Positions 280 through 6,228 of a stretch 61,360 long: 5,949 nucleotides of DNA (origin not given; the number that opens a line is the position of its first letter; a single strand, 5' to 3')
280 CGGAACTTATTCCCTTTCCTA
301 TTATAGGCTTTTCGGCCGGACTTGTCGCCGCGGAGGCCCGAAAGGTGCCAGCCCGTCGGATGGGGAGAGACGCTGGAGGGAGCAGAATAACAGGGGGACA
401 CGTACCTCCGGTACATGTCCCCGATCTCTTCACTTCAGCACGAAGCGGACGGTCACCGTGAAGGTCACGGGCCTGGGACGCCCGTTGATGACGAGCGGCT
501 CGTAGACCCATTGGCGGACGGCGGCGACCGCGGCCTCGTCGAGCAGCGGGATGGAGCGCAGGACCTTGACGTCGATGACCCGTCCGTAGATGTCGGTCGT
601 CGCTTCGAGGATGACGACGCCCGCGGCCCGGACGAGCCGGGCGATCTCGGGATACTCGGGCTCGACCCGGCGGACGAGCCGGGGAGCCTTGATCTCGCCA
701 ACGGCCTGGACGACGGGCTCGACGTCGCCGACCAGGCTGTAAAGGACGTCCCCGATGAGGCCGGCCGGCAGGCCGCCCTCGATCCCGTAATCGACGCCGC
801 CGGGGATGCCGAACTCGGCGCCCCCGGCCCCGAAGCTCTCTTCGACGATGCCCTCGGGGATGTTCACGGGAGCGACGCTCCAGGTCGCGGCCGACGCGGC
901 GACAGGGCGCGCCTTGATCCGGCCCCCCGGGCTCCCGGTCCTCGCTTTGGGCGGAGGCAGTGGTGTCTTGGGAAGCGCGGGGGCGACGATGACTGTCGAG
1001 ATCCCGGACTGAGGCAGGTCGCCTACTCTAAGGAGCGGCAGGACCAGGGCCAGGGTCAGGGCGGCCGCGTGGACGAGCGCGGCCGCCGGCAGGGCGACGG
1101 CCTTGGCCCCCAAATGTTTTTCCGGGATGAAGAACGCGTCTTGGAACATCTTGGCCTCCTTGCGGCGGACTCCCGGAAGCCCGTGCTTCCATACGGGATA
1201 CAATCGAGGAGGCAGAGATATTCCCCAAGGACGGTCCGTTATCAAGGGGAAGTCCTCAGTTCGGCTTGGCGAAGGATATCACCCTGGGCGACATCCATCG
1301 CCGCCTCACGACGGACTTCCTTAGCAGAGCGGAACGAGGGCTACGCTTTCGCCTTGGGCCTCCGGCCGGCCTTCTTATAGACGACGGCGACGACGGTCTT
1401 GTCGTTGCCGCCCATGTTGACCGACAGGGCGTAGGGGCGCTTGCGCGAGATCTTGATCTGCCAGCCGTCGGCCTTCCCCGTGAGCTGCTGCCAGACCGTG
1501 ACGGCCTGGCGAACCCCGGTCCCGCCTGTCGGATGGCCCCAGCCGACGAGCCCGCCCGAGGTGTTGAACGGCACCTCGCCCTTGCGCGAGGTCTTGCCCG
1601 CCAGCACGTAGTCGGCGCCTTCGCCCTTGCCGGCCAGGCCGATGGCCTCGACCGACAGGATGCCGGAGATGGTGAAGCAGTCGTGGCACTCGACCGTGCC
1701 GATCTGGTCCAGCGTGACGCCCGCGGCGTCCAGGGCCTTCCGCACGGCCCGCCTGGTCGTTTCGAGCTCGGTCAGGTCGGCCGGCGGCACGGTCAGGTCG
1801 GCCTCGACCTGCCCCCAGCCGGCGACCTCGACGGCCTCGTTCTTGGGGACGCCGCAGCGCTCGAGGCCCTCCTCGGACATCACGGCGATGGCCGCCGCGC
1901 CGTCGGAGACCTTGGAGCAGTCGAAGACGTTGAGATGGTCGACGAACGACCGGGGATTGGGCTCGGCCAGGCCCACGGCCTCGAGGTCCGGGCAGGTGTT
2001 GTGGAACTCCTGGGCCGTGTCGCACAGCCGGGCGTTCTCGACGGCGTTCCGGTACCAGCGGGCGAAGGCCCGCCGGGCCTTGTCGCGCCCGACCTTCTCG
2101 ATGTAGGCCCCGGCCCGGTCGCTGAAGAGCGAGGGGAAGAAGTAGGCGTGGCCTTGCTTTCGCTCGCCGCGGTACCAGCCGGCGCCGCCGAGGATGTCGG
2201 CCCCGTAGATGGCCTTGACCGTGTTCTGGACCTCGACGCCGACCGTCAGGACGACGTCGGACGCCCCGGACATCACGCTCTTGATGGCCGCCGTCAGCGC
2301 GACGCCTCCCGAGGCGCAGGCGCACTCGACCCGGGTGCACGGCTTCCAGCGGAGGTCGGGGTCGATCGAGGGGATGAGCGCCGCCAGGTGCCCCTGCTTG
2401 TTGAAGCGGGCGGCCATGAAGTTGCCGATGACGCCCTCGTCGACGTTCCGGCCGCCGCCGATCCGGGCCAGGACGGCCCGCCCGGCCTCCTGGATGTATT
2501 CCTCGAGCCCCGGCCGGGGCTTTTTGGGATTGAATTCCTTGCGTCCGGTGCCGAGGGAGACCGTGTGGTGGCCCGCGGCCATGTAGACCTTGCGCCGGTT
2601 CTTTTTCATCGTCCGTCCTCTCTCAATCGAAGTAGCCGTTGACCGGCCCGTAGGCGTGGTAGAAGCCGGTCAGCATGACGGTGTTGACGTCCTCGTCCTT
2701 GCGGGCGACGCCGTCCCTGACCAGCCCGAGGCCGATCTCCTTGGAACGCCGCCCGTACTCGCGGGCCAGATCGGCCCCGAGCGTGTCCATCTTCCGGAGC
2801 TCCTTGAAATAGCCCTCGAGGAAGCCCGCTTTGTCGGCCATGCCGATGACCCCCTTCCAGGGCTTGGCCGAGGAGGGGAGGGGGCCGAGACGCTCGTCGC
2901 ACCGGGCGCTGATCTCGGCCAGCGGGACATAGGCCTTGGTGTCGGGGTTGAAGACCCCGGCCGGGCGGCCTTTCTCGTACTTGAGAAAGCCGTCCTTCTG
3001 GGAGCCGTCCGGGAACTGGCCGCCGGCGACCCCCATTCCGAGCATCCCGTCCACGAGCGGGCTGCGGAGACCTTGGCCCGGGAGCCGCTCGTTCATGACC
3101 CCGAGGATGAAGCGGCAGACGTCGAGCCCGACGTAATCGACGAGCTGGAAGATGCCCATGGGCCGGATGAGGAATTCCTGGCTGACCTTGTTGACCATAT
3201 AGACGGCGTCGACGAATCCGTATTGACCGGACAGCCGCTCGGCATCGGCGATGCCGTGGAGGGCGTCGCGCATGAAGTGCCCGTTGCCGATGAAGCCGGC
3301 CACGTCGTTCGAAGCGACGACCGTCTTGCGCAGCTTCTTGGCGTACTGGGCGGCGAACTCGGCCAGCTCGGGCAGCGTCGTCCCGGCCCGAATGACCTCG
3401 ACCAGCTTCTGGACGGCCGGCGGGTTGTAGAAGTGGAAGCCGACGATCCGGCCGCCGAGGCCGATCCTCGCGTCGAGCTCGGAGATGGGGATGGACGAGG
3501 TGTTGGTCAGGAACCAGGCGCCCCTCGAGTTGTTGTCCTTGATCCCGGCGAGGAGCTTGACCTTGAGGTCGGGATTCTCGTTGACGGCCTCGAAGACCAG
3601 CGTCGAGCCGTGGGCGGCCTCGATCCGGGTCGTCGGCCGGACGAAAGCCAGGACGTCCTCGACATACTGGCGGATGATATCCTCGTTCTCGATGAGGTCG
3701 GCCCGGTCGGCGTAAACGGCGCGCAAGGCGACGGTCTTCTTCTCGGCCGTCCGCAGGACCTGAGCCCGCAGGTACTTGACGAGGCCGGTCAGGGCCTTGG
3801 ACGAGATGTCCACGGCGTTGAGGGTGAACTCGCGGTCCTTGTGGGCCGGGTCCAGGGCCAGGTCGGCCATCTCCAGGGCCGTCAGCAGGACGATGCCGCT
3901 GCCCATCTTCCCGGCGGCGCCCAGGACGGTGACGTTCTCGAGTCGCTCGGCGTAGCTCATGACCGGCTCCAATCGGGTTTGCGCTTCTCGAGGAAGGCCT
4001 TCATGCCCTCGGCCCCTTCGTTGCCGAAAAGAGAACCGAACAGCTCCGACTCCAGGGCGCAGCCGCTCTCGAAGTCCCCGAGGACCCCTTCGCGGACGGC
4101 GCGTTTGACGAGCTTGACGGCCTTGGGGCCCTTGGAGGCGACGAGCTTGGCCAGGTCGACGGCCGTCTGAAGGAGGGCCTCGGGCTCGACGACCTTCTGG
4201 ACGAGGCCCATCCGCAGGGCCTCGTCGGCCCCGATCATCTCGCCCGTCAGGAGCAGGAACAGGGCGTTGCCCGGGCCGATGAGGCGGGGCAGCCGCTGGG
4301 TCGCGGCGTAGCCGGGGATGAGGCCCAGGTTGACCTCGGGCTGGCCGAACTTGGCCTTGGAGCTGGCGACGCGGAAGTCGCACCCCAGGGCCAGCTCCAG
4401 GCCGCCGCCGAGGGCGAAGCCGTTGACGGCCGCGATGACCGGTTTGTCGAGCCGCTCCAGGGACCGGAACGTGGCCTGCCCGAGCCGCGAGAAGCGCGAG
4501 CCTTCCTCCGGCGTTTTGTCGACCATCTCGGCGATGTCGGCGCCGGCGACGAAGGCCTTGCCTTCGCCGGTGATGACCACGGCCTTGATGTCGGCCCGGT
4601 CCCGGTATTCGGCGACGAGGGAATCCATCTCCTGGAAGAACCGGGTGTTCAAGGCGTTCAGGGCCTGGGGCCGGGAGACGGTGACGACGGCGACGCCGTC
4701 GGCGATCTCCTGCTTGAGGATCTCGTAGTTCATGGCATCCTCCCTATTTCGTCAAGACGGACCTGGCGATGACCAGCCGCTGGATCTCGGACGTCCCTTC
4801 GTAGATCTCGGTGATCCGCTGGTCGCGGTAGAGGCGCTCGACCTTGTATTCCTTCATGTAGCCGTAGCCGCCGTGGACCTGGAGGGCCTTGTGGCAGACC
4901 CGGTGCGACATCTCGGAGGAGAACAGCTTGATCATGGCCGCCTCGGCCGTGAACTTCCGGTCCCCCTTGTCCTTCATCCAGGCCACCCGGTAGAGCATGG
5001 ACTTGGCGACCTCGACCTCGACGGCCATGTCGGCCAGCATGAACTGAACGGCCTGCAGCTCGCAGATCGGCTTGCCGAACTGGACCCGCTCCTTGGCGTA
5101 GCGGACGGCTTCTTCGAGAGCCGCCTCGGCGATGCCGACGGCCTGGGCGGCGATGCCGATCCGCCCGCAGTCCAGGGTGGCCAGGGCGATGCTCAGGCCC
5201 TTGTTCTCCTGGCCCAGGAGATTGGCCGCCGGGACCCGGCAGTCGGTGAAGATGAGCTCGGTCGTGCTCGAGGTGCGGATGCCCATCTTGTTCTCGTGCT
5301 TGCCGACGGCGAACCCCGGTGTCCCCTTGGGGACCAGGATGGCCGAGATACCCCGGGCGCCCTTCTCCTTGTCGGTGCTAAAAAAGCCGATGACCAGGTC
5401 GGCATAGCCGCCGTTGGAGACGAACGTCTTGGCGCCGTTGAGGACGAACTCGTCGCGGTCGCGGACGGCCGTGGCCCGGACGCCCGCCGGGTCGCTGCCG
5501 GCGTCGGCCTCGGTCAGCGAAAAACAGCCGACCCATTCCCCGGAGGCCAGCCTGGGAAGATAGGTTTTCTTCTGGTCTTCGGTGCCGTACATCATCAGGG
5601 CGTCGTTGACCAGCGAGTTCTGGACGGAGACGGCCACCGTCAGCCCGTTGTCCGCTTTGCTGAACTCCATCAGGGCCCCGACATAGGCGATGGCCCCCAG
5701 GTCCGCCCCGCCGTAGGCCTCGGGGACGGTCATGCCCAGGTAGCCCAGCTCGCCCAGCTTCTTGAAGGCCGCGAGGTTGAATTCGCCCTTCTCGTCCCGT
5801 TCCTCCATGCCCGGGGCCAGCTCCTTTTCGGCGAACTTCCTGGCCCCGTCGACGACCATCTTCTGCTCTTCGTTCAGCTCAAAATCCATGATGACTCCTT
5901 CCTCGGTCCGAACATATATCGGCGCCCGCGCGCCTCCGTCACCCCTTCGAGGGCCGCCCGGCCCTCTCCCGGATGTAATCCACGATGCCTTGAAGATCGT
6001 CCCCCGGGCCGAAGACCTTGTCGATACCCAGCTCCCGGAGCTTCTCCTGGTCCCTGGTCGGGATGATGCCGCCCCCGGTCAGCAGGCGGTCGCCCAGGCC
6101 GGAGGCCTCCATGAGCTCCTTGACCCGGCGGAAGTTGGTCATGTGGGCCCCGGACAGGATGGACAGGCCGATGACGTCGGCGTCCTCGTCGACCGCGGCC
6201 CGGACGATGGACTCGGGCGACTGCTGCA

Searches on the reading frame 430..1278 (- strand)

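Call 56: search_protein_families(library=pfam, proteins=[window:430-1278:-], max_evalue=0.000001)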
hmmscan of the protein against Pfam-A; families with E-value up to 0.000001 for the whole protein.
window:430-1278:- (282 aa): 1 family
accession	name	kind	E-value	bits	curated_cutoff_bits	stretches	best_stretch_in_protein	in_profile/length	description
PF03544.19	TonB_C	-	3.8e-18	66.2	24.6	1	206-281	2-79/79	Gram-negative bacterial TonB protein C-terminal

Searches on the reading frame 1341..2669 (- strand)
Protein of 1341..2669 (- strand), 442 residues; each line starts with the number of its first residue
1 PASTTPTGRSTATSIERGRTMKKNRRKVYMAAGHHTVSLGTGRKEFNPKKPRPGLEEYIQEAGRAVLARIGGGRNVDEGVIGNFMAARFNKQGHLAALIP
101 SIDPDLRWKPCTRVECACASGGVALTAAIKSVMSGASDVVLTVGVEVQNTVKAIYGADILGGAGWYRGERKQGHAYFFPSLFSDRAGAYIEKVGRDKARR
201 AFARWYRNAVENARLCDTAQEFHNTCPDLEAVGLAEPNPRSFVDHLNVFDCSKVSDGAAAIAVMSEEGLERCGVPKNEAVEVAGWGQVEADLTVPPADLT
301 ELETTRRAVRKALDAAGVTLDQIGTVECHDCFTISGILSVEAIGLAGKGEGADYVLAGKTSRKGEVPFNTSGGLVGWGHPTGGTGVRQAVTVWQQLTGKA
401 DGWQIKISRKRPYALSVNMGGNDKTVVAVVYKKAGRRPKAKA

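Call 56: search_protein_families(library=pfam, proteins=[window:1341-2669:-], max_evalue=0.000001)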
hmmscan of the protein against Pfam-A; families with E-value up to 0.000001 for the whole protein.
window:1341-2669:- (442 aa): 3 families
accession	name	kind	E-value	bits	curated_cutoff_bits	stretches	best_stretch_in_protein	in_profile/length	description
PF22691.2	Thiolase_C_1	-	1e-28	100.3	28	1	297-432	13-143/144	Thiolase C-terminal domain-like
PF00108.29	Thiolase_N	-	2.2e-10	40.8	26.4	1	61-149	29-116/260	Thiolase, N-terminal domain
PF02803.24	Thiolase_C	-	4.3e-10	39.7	27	1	306-399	25-100/123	Thiolase, C-terminal domain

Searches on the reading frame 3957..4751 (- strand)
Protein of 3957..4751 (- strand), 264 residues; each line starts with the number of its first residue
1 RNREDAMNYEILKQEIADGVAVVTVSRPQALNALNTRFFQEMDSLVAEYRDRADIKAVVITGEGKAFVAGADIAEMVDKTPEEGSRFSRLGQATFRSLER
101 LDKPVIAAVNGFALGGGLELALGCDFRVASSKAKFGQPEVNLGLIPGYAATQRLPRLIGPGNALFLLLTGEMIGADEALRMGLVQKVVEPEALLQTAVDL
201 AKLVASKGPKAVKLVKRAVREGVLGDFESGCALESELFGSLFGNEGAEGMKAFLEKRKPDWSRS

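Call 56: search_protein_families(library=pfam, proteins=[window:3957-4751:-], max_evalue=0.000001)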
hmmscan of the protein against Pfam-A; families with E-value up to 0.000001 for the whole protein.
window:3957-4751:- (264 aa): 2 families
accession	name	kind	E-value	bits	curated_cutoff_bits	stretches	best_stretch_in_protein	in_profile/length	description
PF00378.25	ECH_1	-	2.1e-66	224.3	27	1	16-262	2-249/251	Enoyl-CoA hydratase/isomerase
PF16113.10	ECH_2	-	5.6e-40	138.3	27.2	1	21-250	2-234/335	Enoyl-CoA hydratase/isomerase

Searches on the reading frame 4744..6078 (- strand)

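Call 56: search_protein_families(library=pfam, proteins=[window:4744-6078:-], max_evalue=0.000001)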
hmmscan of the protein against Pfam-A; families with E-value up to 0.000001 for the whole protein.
window:4744-6078:- (444 aa): 5 families
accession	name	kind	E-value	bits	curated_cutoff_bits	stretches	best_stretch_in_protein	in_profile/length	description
PF00441.29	Acyl-CoA_dh_1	-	9.6e-56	188.5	22.4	1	292-442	1-150/150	Acyl-CoA dehydrogenase, C-terminal domain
PF02771.21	Acyl-CoA_dh_N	-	1.8e-36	125.3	22.9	1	69-181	1-113/113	Acyl-CoA dehydrogenase, N-terminal domain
PF08028.16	Acyl-CoA_dh_2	-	2.2e-25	90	22.7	1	307-430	1-133/134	Acyl-CoA dehydrogenase, C-terminal domain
PF02770.24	Acyl-CoA_dh_M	-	4.4e-25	88.1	33.3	1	185-280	1-97/97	Acyl-CoA dehydrogenase, middle domain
PF22924.1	ACOX_C_alpha1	-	9.5e-08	32.4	27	0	301-441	3-168/169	Acyl-CoA oxidase, C-alpha1 domain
